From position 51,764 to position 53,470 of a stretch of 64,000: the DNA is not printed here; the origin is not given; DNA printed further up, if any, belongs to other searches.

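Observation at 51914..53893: ComEC without its metallo-beta-lactamase domain, immediately followed by a secreted PLD/Nuc-type nuclease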

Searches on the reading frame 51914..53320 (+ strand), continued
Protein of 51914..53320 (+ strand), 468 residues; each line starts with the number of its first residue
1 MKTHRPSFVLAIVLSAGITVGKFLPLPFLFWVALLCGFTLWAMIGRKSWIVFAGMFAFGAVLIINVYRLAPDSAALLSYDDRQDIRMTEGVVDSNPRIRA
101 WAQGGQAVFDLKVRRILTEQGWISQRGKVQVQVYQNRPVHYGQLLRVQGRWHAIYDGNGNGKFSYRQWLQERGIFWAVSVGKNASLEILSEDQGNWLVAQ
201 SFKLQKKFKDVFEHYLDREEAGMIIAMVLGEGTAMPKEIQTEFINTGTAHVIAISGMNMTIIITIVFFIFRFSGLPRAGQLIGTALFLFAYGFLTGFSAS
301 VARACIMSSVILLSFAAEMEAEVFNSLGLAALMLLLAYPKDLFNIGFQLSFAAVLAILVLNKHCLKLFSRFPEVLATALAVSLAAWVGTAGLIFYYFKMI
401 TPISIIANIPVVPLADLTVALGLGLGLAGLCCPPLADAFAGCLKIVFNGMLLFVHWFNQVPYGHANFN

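Call 25: find_encoding_contigs(protein=P0002, flank=6000, max_places=3)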
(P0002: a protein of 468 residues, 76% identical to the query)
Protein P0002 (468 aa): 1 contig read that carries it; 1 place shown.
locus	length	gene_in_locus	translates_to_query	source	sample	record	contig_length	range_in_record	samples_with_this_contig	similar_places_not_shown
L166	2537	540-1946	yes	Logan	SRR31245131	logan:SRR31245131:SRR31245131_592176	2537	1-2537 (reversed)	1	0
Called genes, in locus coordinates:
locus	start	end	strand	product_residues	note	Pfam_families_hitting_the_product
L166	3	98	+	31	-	?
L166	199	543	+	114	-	PF14520:HHH_5 (faint), PF12836:HHH_3, PF00633:HHH, PF21176:RecR_HhH (weak)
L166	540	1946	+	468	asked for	PF13567:DUF4131, PF03772:Competence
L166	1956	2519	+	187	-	PF07894:SACK1 (weak), PF13091:PLDc_2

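Call 37: search_protein_families(library=pfam, alignment_id=A4, max_evalue=0.001)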
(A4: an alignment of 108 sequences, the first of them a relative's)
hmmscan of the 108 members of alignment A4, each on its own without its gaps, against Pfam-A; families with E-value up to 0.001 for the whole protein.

A. member 1, L008:7640-8605:+ (321 aa): 10 families
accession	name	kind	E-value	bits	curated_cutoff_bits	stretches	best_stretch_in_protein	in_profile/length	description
PF13525.12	YfiO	-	5.9e-19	69.1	25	1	187-316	55-187/203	Outer membrane lipoprotein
PF13174.12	TPR_6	-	1.7e-18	66.3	26.3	1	86-118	1-33/33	Tetratricopeptide repeat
PF07719.23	TPR_2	-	1.2e-10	41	27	0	51-80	4-33/34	Tetratricopeptide repeat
PF13428.12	TPR_14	-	2.5e-09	37.3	23.5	0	48-87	1-40/44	Tetratricopeptide repeat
PF13432.12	TPR_16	-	5.4e-08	33.6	32.7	1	55-118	4-64/65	Tetratricopeptide repeat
PF13512.12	TPR_18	-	7.9e-08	33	21.9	0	45-91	7-53/145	Tetratricopeptide repeat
PF13181.12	TPR_8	-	0.00011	22.5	25.7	0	54-76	7-29/34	Tetratricopeptide repeat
PF13424.12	TPR_12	-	0.00012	22.7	30.1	0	60-113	15-73/77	Tetratricopeptide repeat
PF12895.13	ANAPC3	-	0.00061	20.5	27.2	0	38-78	12-52/82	Anaphase-promoting complex, cyclosome, subunit 3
PF14559.12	TPR_19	-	0.00068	20.4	25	0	59-104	2-44/68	Tetratricopeptide repeat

B. families by the number of members that match (of 108 scanned): 117 families (the first 25 are shown)
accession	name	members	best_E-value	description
PF12836.13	HHH_3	27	2e-23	Helix-hairpin-helix motif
PF00633.29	HHH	22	1.5e-14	Helix-hairpin-helix motif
PF13174.12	TPR_6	19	1.8e-26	Tetratricopeptide repeat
PF13525.12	YfiO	19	1.2e-23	Outer membrane lipoprotein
PF13432.12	TPR_16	19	4.9e-19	Tetratricopeptide repeat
PF13428.12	TPR_14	19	2.8e-17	Tetratricopeptide repeat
PF07719.23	TPR_2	19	2.5e-15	Tetratricopeptide repeat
PF13181.12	TPR_8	18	9.3e-13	Tetratricopeptide repeat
PF14520.12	HHH_5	18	1e-09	Helix-hairpin-helix domain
PF04390.17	LptE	16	1.7e-16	Lipopolysaccharide-assembly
PF13424.12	TPR_12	16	7.4e-10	Tetratricopeptide repeat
PF00515.34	TPR_1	15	6.1e-11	Tetratricopeptide repeat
PF13512.12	TPR_18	13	4.1e-09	Tetratricopeptide repeat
PF14559.12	TPR_19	11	4.3e-08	Tetratricopeptide repeat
PF12826.13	HHH_2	10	1.2e-05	Helix-hairpin-helix motif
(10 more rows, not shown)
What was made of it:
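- On ComEC/Rec2 DNA-import channel: An HHH_3 protein is the upstream neighbour in 27 of 38 short-ComEC loci (call 37).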

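Call 48: find_encoding_contigs(protein=P0006, flank=5000, max_places=2)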
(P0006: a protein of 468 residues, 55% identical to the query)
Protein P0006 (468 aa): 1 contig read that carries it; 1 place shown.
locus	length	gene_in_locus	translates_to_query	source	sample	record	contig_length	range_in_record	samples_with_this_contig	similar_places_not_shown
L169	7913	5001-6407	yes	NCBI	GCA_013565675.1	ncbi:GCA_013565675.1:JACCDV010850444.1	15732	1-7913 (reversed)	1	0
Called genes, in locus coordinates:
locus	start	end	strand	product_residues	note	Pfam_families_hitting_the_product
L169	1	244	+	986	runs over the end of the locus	PF07517:SecA_DEAD, PF01043:SecA_PP_bind, PF21090:P-loop_SecA, PF07516:SecA_SW, PF02810:SEC-C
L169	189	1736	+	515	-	PF20154:LNT_N, PF00795:CN_hydrolase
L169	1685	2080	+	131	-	PF00072:Response_reg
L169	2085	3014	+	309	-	PF03279:Lip_A_acyltrans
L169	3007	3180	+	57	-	-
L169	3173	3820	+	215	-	PF00702:Hydrolase, PF08282:Hydrolase_3 (faint), PF12710:HAD, PF13419:HAD_2, PF13242:Hydrolase_like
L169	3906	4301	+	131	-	-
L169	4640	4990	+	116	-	PF14716:HHH_8 (faint), PF14520:HHH_5 (faint), PF12836:HHH_3, PF00633:HHH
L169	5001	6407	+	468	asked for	PF13567:DUF4131, PF03772:Competence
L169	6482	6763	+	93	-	PF04365:BrnT_toxin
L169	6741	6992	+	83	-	PF14384:BrnA_antitoxin (weak)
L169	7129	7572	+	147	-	PF00011:HSP20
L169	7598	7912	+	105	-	?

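Call 49: find_encoding_contigs(protein=P0005, flank=5000, max_places=2)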
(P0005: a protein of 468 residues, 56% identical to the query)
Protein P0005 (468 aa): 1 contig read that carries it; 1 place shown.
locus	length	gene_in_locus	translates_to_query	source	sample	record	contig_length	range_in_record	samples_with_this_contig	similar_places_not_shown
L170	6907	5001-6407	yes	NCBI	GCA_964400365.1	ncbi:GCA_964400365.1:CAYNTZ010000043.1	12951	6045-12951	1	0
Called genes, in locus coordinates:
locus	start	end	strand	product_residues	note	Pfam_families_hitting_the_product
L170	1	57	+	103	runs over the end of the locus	PF18810:PBECR2 (weak)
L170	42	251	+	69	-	-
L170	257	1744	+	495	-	PF20154:LNT_N, PF00795:CN_hydrolase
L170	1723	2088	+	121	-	PF00072:Response_reg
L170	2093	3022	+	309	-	PF03279:Lip_A_acyltrans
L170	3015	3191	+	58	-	-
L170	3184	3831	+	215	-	PF00702:Hydrolase, PF08282:Hydrolase_3 (faint), PF12710:HAD, PF13419:HAD_2, PF13242:Hydrolase_like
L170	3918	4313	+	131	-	-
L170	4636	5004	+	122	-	PF12836:HHH_3, PF00633:HHH (weak)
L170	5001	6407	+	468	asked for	PF13567:DUF4131, PF03772:Competence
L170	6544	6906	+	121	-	?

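Call 50: find_encoding_contigs(protein=P0010, flank=5000, max_places=2)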
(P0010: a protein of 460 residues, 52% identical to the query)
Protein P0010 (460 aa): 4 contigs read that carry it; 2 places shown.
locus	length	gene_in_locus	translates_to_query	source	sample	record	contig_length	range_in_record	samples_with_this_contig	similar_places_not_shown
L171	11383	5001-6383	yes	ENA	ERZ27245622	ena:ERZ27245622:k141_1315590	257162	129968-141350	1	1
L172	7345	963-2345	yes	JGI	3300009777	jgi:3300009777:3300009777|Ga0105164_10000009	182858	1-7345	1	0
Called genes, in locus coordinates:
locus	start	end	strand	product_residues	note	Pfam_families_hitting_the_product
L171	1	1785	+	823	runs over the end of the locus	PF00133:tRNA-synt_1, PF01406:tRNA-synt_1e (faint), PF09334:tRNA-synt_1g, PF13603:tRNA-synt_1_2, PF00133:tRNA-synt_1, PF09334:tRNA-synt_1g (weak), PF08264:Anticodon_1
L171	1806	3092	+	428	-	PF27218:MJ0043_C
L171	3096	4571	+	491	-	PF00580:UvrD-helicase, PF13086:AAA_11 (weak), PF13245:AAA_19, PF01443:Viral_helicase1 (faint), PF00580:UvrD-helicase, PF13361:UvrD_C, PF13538:UvrD_C_2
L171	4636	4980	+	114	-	PF00633:HHH (weak), PF12836:HHH_3, PF14520:HHH_5 (faint)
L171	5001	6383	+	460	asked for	PF13567:DUF4131, PF03772:Competence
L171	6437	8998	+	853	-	PF02861:Clp_N, PF23569:NBD_SMAX1, PF00004:AAA, PF17871:AAA_lid_9, PF00004:AAA, PF07724:AAA_2, PF07728:AAA_5, PF10431:ClpB_D2-small, +7 more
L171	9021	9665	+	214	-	PF00011:HSP20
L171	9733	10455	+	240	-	PF01628:HrcA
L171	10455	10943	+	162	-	PF01025:GrpE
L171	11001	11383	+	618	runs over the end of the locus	PF00012:HSP70, PF06723:MreB_Mbl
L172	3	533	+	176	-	?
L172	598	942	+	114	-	PF00633:HHH (weak), PF12836:HHH_3, PF14520:HHH_5 (faint)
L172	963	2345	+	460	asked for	PF13567:DUF4131, PF03772:Competence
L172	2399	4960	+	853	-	PF02861:Clp_N, PF23569:NBD_SMAX1, PF00004:AAA, PF17871:AAA_lid_9, PF00004:AAA, PF07724:AAA_2, PF07728:AAA_5, PF10431:ClpB_D2-small, +7 more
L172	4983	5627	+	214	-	PF00011:HSP20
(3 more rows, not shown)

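Call 59: search_protein_families(library=padloc, proteins=[window:51914-53320:+], max_evalue=0.001)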
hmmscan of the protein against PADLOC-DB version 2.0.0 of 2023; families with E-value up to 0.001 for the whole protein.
window:51914-53320:+ (468 aa): 0 families

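Call 77: predict_structure(alignment_id=A1)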
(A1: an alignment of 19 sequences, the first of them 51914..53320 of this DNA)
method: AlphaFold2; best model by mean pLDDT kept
length: 468 residues; sequences in the alignment: 19
mean_pLDDT: 83.2   pTM: 0.74
mean pLDDT of the five models: 83.2, 82.7, 80.3, 80.0, 77.2
residues with pLDDT >= 90: 99; 70-90: 326; 50-70: 34; < 50: 9
segments of 3 or more residues with pLDDT < 50: 254-257
pLDDT, mean of each block of 10 residues (from residue 1): 73 93 88 91 82 92 85 78 85 84 78 91 90 85 91 69 71 85 86 87 88 89 82 75 79 55 79 85 86 74 79 66 79 89 82 87 89 87 88 84 86 83 88 89 90 90 79
secondary structure, 60 per line:
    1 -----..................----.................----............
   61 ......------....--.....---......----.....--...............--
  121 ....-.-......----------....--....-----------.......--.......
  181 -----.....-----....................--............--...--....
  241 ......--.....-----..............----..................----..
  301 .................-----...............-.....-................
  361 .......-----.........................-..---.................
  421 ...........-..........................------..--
elements in order: H6-23 H28-44 H49-66 H79-83 E87-92 E97-101 E104-118 E121-124 E128-133 E144-147 E150-153 H165-171 E174-180 E186-190 H196-215 H218-229 H237-246 H249-253 H259-272 H277-294 H299-317 H323-337 H339-343 H345-367 H373-397 H404-431 H433-458
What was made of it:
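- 51914..53320 (+): comEC, short DC-type form (468 aa): 3 TM helices, OB fold, 8-TM channel domain, no MBL domain. The AF2 model has pLDDT 83 and ends 10 residues after the last helix (call 77).
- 51986..52459 (+): OB-fold (DUF4131) region of ComEC, residues 25-182. The model is beta-rich over residues 87-190 (call 77).
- On ComEC/Rec2 DNA-import channel: The AF2 model shows helices 6-66, then a beta domain at 87-190, then the helical domain (call 77).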

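Call 79: fold_search(model_id=the predicted structure, library=pdb)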
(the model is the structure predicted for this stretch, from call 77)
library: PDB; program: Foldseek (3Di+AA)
matches with E <= 10: 665; with E <= 0.001: 0
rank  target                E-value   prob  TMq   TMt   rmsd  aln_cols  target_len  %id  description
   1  4dam_E                4.0e-03  1.00  0.15  0.55   6.2       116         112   18  Crystal structure of small single-stranded DNA-binding protein from Streptomyces coelicolor (released 2013-01-16)
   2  4dam_H                4.0e-03  1.00  0.15  0.52   6.4       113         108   18  Crystal structure of small single-stranded DNA-binding protein from Streptomyces coelicolor (released 2013-01-16)
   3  7ym1_B                6.0e-03  1.00  0.15  0.57   6.5       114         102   20  Structure of SsbA protein in complex with the anticancer drug 5-fluorouracil (released 2023-08-02)
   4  4dam_D                6.5e-03  1.00  0.15  0.56   6.2       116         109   18  Crystal structure of small single-stranded DNA-binding protein from Streptomyces coelicolor (released 2013-01-16)
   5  4dam_J                6.8e-03  1.00  0.16  0.58   6.2       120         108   18  Crystal structure of small single-stranded DNA-binding protein from Streptomyces coelicolor (released 2013-01-16)
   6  4dam_L                7.8e-03  1.00  0.14  0.61   5.9       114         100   18  Crystal structure of small single-stranded DNA-binding protein from Streptomyces coelicolor (released 2013-01-16)
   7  4dam_K                9.4e-03  1.00  0.15  0.50   6.3       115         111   17  Crystal structure of small single-stranded DNA-binding protein from Streptomyces coelicolor (released 2013-01-16)
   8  4dam_A                1.2e-02  1.00  0.15  0.50   6.8       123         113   18  Crystal structure of small single-stranded DNA-binding protein from Streptomyces coelicolor (released 2013-01-16)
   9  5jpm_C                1.4e-02  1.00  0.15  0.23  12.0       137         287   13  Structure of the complex of human complement C4 with MASP-2 rebuilt using iMDFF (released 2016-08-10)
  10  6bhw_G                1.5e-02  1.00  0.16  0.59   6.1       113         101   15  B. subtilis SsbA (released 2018-12-19)
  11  8b9d_2                1.7e-02  0.97  0.15  0.12  17.8       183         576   14  Human replisome bound by Pol Alpha (released 2023-08-09)
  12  3jc5_2                1.8e-02  0.93  0.15  0.12  17.5       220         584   10  Structure of the eukaryotic replicative CMG helicase and pumpjack motion (released 2016-02-10)
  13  4dam_G                1.9e-02  1.00  0.14  0.62   4.8       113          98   17  Crystal structure of small single-stranded DNA-binding protein from Streptomyces coelicolor (released 2013-01-16)
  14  4dam_B                1.9e-02  1.00  0.15  0.50   6.4       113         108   18  Crystal structure of small single-stranded DNA-binding protein from Streptomyces coelicolor (released 2013-01-16)
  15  8c5z_A                1.9e-02  0.99  0.16  0.20  16.7       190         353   10  RPA tetrameric supercomplex with AROD-OB-1 (released 2023-05-10)
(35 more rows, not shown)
